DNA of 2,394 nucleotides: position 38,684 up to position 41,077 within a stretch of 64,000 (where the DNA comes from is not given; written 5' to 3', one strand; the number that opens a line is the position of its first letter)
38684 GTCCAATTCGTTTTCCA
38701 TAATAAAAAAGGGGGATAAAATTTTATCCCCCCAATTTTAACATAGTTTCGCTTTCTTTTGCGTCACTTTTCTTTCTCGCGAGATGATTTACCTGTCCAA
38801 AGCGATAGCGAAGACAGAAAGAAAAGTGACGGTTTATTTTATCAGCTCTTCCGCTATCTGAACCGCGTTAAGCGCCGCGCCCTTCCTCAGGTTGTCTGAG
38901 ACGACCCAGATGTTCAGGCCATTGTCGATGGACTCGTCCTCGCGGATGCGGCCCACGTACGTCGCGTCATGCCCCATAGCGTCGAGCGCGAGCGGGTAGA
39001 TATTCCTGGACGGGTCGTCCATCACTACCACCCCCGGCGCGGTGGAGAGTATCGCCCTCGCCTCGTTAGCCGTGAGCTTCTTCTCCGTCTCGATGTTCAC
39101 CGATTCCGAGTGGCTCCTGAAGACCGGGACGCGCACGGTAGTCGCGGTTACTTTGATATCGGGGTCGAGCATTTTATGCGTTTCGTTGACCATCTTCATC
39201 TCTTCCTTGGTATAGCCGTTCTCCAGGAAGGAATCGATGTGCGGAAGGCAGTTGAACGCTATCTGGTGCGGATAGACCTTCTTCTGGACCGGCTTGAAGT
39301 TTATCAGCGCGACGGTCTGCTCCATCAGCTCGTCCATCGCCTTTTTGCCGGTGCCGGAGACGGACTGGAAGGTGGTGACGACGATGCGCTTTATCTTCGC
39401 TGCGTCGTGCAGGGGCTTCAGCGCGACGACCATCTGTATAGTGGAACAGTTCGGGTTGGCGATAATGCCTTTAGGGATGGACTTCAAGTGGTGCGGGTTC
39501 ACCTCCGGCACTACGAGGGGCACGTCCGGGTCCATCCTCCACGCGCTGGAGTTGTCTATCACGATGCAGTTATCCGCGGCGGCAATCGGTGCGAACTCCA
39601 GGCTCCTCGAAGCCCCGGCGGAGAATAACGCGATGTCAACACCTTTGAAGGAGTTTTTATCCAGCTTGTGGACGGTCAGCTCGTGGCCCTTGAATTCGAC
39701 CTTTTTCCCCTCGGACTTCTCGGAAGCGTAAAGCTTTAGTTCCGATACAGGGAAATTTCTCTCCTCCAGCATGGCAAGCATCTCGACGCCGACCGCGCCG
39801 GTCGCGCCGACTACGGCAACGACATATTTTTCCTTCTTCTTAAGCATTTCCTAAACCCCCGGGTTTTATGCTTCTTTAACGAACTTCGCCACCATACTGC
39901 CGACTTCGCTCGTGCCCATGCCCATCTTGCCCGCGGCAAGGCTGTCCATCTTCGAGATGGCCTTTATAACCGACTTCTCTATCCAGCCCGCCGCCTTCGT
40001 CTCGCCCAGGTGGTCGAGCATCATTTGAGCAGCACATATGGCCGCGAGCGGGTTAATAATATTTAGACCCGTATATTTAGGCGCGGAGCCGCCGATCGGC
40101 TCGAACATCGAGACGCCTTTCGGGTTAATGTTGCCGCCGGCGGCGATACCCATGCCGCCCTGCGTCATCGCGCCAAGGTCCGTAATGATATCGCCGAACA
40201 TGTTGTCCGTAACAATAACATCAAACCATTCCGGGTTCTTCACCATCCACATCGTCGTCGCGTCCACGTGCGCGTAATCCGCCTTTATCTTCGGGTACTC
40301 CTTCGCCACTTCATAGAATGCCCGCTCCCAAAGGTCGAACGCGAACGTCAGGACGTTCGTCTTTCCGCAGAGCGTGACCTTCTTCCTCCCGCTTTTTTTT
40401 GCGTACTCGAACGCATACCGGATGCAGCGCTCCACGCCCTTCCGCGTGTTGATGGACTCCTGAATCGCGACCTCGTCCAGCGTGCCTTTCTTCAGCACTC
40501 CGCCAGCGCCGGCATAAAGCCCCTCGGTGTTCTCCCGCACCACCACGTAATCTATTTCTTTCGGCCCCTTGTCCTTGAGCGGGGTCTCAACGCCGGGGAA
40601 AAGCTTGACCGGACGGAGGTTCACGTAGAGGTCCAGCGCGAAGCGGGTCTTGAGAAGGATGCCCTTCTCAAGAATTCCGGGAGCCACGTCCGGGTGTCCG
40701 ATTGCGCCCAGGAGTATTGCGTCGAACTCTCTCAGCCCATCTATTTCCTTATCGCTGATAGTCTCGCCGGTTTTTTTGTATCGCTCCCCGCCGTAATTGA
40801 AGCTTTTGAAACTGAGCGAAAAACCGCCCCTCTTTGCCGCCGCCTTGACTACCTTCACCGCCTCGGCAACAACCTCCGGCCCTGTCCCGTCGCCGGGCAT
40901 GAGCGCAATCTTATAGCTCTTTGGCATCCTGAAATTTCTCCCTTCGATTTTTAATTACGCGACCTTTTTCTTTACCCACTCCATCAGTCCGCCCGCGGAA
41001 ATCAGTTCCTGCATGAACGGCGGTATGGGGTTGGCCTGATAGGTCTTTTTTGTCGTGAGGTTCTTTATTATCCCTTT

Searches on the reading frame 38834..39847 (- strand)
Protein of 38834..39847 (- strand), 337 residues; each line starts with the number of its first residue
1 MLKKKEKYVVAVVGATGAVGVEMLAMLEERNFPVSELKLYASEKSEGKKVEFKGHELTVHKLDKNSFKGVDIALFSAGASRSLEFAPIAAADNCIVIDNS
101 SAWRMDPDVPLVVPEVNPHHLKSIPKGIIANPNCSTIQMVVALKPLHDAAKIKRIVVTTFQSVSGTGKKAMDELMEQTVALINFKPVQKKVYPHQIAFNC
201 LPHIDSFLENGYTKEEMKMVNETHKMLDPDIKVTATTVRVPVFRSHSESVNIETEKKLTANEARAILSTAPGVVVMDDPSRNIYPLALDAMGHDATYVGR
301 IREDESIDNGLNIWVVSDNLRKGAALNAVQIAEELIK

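Call 28: search_protein_families(library=pfam, proteins=[window:38834-39847:-], max_evalue=0.00001)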
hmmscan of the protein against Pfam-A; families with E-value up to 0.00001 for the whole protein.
window:38834-39847:- (337 aa): 2 families
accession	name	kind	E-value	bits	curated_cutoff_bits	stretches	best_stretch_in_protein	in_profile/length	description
PF02774.23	Semialdhyde_dhC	-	1.2e-57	195.4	26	1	143-322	1-184/184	Semialdehyde dehydrogenase, dimerisation domain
PF01118.30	Semialdhyde_dh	-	5.3e-40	137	26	1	10-123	2-120/121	Semialdehyde dehydrogenase, NAD binding domain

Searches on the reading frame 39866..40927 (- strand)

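Call 29: search_protein_families(library=pfam, proteins=[window:39866-40927:-], max_evalue=0.00001)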
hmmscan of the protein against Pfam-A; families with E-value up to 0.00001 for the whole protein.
window:39866-40927:- (353 aa): 1 family
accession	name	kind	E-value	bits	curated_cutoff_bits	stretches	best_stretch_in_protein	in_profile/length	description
PF00180.25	Iso_dh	-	1.1e-93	314.8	27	1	6-327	1-326/348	Isocitrate/isopropylmalate dehydrogenase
